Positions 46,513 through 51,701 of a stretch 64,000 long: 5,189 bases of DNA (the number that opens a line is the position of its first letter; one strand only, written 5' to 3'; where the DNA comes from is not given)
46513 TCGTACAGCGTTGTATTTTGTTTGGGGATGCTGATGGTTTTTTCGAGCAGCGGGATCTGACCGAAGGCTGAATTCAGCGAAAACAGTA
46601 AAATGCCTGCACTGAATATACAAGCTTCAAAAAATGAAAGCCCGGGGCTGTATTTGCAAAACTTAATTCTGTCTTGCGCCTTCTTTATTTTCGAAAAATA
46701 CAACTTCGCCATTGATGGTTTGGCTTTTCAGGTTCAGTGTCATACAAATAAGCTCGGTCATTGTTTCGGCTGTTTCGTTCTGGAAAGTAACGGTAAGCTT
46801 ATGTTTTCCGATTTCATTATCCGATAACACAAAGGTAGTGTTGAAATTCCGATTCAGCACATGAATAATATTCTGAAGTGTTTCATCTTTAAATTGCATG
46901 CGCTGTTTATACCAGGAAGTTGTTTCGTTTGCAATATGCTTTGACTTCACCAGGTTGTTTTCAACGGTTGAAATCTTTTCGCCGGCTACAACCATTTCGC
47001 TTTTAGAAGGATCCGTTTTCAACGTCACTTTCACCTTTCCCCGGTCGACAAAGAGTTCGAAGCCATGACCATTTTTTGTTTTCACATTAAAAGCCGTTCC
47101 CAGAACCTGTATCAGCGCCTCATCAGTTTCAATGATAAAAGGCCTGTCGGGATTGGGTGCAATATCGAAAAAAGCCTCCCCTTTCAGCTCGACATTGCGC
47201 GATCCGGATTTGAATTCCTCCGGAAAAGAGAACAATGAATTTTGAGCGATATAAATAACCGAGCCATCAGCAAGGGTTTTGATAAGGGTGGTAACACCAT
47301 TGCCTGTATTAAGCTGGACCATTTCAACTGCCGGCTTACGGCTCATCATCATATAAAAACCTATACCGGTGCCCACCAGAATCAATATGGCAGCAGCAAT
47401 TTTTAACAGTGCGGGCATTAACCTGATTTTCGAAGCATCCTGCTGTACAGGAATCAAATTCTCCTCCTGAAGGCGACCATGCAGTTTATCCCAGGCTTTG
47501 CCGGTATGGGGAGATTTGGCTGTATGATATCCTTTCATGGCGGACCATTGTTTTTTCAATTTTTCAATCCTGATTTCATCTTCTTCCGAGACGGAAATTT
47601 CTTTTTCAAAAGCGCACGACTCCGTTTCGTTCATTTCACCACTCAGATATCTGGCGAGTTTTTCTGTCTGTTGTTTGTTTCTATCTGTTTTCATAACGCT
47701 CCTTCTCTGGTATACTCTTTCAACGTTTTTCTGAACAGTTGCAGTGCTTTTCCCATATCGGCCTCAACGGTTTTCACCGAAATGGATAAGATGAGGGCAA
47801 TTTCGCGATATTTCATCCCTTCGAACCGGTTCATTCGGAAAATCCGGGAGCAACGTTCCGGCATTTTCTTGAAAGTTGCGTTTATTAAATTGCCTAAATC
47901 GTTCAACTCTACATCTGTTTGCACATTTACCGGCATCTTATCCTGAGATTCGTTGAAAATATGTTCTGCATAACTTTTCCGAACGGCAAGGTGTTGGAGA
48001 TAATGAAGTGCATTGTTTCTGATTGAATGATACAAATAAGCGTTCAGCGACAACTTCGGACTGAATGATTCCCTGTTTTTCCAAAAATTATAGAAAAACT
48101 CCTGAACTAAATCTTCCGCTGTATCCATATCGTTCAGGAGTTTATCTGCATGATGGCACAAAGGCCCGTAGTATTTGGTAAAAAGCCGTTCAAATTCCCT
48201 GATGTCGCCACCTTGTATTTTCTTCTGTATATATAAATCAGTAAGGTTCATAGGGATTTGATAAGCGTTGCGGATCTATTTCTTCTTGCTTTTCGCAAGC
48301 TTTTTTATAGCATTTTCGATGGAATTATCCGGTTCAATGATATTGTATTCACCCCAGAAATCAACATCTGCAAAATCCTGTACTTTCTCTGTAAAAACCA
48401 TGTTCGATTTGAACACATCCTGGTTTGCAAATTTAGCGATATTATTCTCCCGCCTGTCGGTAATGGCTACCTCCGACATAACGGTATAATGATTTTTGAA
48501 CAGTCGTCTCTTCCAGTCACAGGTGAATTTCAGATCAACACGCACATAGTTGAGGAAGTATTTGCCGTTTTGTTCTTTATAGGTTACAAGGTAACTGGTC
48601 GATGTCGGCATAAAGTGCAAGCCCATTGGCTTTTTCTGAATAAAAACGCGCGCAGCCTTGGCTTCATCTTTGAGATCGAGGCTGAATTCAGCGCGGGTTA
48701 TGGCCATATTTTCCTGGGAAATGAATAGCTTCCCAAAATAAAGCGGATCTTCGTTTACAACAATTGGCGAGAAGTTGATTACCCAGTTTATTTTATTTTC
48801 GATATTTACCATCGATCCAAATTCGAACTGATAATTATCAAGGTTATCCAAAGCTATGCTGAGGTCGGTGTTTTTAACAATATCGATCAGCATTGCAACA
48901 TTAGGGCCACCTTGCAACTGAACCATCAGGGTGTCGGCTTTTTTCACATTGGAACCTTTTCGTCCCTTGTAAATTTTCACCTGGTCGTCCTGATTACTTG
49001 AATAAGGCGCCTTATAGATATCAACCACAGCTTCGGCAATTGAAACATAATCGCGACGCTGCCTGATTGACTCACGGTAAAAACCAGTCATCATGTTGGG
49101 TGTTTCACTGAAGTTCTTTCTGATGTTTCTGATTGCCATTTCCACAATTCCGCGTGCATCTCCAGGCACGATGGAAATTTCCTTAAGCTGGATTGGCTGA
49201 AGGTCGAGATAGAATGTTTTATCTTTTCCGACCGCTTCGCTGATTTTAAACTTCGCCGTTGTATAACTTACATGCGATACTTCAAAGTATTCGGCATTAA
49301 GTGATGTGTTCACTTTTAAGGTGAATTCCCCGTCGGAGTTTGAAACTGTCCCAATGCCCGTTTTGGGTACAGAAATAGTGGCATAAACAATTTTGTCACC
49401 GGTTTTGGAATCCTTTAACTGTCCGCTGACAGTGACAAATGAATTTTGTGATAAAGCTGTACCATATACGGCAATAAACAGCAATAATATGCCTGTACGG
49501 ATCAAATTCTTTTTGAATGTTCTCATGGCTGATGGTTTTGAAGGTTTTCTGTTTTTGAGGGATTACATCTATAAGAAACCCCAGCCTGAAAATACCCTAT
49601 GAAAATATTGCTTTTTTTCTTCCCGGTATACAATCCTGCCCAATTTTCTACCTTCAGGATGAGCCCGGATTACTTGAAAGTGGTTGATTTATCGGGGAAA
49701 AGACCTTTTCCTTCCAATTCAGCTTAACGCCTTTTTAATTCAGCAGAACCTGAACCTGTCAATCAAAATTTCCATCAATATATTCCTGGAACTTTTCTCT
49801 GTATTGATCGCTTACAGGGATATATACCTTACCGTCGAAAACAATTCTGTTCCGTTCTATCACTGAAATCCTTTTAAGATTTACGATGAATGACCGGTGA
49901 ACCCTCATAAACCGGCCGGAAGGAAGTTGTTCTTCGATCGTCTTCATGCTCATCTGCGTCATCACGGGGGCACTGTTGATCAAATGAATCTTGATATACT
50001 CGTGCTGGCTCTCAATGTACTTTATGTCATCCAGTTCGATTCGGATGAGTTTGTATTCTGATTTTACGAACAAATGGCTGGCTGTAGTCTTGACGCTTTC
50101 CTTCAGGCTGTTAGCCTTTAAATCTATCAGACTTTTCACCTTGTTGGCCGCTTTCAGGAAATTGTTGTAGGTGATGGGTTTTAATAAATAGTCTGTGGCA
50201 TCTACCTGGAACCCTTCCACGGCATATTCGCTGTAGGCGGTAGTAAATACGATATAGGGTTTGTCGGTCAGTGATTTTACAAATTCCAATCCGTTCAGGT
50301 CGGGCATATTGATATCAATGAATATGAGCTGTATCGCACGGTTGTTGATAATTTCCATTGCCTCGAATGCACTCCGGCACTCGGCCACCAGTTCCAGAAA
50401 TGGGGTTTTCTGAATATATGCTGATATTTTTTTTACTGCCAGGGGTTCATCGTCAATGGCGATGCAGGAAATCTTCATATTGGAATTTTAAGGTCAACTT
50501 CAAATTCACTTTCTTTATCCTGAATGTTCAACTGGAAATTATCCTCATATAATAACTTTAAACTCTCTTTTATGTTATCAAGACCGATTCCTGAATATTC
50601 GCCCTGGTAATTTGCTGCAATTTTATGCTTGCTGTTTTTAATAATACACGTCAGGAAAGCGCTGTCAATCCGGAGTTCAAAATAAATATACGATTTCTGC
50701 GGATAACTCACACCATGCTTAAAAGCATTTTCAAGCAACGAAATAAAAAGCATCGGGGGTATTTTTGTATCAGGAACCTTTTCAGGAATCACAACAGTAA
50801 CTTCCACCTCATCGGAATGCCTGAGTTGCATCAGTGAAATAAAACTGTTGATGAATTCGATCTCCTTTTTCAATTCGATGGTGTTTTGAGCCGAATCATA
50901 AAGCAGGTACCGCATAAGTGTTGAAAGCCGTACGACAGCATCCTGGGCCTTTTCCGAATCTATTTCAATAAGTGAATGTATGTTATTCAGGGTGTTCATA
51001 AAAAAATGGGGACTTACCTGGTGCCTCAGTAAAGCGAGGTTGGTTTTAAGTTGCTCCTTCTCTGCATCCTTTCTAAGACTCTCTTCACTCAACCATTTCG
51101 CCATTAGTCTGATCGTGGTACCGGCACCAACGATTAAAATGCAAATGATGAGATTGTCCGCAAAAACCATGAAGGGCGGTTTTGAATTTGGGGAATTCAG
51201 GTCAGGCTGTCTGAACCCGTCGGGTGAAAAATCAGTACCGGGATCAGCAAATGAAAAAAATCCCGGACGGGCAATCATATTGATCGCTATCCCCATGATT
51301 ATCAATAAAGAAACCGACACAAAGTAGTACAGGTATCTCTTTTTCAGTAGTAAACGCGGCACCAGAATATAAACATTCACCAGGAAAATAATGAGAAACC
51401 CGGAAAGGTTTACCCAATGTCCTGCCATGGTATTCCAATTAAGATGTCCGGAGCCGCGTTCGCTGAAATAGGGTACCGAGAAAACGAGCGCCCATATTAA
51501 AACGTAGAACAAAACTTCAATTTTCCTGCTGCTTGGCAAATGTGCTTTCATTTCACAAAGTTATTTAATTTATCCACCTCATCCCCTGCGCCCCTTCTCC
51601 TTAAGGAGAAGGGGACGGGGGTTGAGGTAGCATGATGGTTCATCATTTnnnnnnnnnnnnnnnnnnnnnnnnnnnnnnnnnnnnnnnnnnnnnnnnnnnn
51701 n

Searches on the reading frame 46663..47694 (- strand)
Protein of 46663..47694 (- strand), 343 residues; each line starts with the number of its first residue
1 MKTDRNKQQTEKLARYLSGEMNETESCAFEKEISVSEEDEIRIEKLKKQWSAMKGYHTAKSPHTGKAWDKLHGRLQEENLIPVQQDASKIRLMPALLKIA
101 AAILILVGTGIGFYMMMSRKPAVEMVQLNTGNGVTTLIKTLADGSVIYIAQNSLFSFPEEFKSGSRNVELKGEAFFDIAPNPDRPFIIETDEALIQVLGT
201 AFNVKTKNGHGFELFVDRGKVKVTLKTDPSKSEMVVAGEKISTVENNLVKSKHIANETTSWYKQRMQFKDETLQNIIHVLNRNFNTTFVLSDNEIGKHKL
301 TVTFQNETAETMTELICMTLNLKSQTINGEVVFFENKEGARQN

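Call 6: search_protein_families(library=pfam, proteins=[window:46663-47694:-])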
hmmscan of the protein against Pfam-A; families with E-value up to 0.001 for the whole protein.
window:46663-47694:- (343 aa): 2 families
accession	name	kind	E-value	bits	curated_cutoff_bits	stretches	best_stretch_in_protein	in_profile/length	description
PF04773.18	FecR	-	4.9e-15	56.2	24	1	130-222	5-97/97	FecR protein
PF16344.10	FecR_C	-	6.2e-11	42.6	24.4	1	266-332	2-68/70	FecR, C-terminal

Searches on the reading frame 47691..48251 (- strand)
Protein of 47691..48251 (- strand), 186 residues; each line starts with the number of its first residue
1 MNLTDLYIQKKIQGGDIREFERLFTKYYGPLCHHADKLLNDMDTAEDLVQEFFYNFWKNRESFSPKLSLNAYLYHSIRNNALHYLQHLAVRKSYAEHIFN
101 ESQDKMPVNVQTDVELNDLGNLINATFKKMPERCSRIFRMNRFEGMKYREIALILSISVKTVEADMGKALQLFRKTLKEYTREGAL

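Call 6: search_protein_families(library=pfam, proteins=[window:47691-48251:-])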
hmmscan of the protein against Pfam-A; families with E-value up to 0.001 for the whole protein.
window:47691-48251:- (186 aa): 4 families
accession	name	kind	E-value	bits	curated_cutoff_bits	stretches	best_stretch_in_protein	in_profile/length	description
PF04542.20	Sigma70_r2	-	2.4e-12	46.9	24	1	23-86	1-66/71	Sigma-70 region 2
PF08281.18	Sigma70_r4_2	-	2.5e-11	43.5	25.7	1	127-171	8-52/54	Sigma-70, region 4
PF07638.17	Sigma70_ECF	-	4.3e-07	30.5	21.1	1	10-166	9-172/185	ECF sigma factor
PF04545.22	Sigma70_r4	-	0.0008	19.3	24.1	0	128-171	3-46/50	Sigma-70, region 4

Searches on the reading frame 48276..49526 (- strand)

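Call 6: search_protein_families(library=pfam, proteins=[window:48276-49526:-])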
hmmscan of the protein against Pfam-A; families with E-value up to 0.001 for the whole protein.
window:48276-49526:- (416 aa): 3 families
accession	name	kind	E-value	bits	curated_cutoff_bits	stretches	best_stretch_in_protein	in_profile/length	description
PF13715.12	CarbopepD_reg_2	-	1.2e-12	48.1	32.2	1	33-117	1-86/88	CarboxypepD_reg-like domain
PF13620.12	CarboxypepD_reg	-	3.1e-06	27.9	32.3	1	32-104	1-76/82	Carboxypeptidase regulatory-like domain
PF23591.1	CILP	-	0.0006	20.2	27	0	258-309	16-67/90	Cartilage intermediate layer protein 1-like domain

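Call 50: search_protein_families(library=ncbifam, proteins=[window:48276-49526:-])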
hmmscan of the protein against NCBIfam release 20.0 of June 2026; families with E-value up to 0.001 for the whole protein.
window:48276-49526:- (416 aa): 1 family
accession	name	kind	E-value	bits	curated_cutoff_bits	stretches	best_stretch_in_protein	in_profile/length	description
TIGR04056.1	OMP_RagA_SusC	subfamily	9.7e-07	27.5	368.25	1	32-97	2-63/981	SusC/RagA family TonB-linked outer membrane protein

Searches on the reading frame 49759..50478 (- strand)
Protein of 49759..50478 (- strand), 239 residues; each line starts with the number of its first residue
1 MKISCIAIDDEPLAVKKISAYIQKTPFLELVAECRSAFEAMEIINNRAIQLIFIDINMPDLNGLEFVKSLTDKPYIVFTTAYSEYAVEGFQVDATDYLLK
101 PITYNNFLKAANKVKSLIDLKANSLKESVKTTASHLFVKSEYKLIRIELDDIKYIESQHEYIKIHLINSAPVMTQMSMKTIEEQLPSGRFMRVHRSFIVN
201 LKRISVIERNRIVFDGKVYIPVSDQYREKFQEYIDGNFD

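Call 6: search_protein_families(library=pfam, proteins=[window:49759-50478:-])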
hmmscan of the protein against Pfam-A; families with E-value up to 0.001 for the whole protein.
window:49759-50478:- (239 aa): 2 families
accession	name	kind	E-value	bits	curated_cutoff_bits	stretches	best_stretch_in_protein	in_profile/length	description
PF04397.21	LytTR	-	1.4e-22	80.2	22.6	1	143-234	2-97/98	LytTr DNA-binding domain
PF00072.30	Response_reg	-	6.3e-20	71.9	30.2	1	7-111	3-110/111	Response regulator receiver domain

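Call 50: search_protein_families(library=ncbifam, proteins=[window:49759-50478:-])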
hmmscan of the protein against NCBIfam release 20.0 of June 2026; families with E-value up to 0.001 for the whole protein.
window:49759-50478:- (239 aa): 74 families (the best 25 are shown)
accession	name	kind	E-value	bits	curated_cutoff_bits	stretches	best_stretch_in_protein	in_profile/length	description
NF008677.0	PRK11697.1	equivalog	1.6e-43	148.8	246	1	3-234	2-235/238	two-component system response regulator BtsR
NF010684.1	PRK14084.1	equivalog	7.8e-29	101.2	375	1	5-209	3-222/254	response regulator transcription factor LytR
NF001965.0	PRK00742.1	subfamily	1.5e-13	50.7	293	1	1-130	2-135/357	chemotaxis-specific protein-glutamate methyltransferase CheB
NF007935.0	PRK10651.1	equivalog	2.4e-12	46.5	250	1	4-114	8-123/216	two-component system response regulator NarL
NF008034.0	PRK10766.1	equivalog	4.4e-12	46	275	1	2-164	2-160/231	two-component system response regulator TorR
NF049963.1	RespRegFlgRCampy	domain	6.1e-12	45.1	750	1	32-135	29-134/429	fla regulon two-component system response regulator FlgR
NF045505.1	RR_RssB_Pseudo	equivalog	1.1e-11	44.4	700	1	4-108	7-114/394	two-component system response regulator RssB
NF007135.0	PRK09581.1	equivalog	2.1e-11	43.3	474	1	5-175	5-169/457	PleD family two-component system response regulator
NF052445.1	RespRegMctR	equivalog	5.1e-11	42.4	300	1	3-115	2-119/205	two-component system response regulator MctR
NF053854.1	RespRegPhoBBctds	equivalog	7.9e-11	41.7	270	1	8-176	4-178/225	two-component system response regulator PhoB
NF033120.0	vanR_FM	exception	6e-10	39.2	460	1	2-192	3-193/231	vancomycin resistance response regulator transcription factor, VanR-F/VanR-M family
TIGR02875.1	spore_0_A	equivalog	3.4e-09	36.3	200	1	2-136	2-140/262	sporulation transcription factor Spo0A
NF033117.2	vanR_ACDEGLN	exception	5.4e-09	36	350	1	6-117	2-112/226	VanR-ABDEGLN family response regulator transcription factor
NF008296.0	PRK11083.1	equivalog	5.6e-09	35.7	273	1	7-171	8-169/228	two-component system response regulator CreB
NF052313.1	T9SS_RR_PorX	equivalog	6.2e-09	35.2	300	1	7-139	5-140/513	T9SS response regulator signal transducer PorX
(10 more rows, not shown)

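Call 51: search_solved_structures(query=window:49759-50478:-, max_evalue=0.001)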
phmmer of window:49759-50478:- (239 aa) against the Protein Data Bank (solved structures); distinct sequences matched with E-value up to 0.001: 95 (the best 60 are shown).
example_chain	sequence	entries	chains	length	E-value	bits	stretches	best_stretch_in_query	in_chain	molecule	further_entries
6m8o_A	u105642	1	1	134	8.6e-19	71.3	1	5-117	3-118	DNA-binding response regulator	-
2qv0_A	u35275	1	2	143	3.9e-17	65.9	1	2-117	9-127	Protein mrkE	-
6swf_A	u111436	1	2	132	2.1e-10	43.9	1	6-119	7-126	Two-component response regulator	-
6swb_A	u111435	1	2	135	2.6e-10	43.6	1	7-119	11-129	Two-component response regulator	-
1zgz_A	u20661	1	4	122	8.5e-10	41.9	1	5-108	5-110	TorCAD operon transcriptional regulatory protein torR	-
6swl_A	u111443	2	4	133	1.7e-09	40.9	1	5-115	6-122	Two-component response regulator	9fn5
5lwk_A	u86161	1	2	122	4.9e-09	39.4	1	5-113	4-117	Transcriptional regulatory protein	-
9xzo_A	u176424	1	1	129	1.2e-08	38.1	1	6-104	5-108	De novo protein M1X0B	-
1a04_A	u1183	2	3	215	1.5e-08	37.9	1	5-114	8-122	NITRATE/NITRITE RESPONSE REGULATOR PROTEIN NARL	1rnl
1kgs_A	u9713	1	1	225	3.4e-08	36.7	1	3-203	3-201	DNA BINDING RESPONSE REGULATOR D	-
3eq2_A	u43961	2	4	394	6.1e-08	35.8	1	5-103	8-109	Probable two-component response regulator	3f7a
5lwl_A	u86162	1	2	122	6.5e-08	35.7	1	5-113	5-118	Transcriptional regulatory protein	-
6wsh_A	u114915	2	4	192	9.3e-08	35.2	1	6-108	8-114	Response regulator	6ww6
9qih_A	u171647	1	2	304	7.4e-07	32.3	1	35-118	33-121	SenB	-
8ted_A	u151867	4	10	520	8.6e-07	32.1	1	2-153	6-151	Response regulator receiver protein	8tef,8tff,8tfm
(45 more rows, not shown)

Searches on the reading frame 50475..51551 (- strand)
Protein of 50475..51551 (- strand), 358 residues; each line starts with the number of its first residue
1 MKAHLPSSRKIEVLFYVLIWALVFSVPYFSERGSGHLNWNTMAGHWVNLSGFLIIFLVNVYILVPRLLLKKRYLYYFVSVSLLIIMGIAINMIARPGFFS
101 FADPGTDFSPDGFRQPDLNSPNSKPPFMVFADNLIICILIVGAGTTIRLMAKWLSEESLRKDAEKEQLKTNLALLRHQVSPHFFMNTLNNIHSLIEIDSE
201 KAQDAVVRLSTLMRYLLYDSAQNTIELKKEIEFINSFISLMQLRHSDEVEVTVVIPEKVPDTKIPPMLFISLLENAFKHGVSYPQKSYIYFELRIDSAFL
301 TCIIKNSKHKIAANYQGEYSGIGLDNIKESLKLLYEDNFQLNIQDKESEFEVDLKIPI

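Call 6: search_protein_families(library=pfam, proteins=[window:50475-51551:-])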
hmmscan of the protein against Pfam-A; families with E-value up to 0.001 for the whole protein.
window:50475-51551:- (358 aa): 2 families
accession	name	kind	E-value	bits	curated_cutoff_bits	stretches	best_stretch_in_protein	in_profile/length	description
PF06580.19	His_kinase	-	1.4e-22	80.1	25.2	1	171-248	2-80/81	Histidine kinase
PF14501.12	HATPase_c_5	-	0.00031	21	22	1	268-357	9-102/102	GHKL domain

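Call 50: search_protein_families(library=ncbifam, proteins=[window:50475-51551:-])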
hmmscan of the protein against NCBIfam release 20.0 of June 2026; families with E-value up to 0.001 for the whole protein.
window:50475-51551:- (358 aa): 0 families
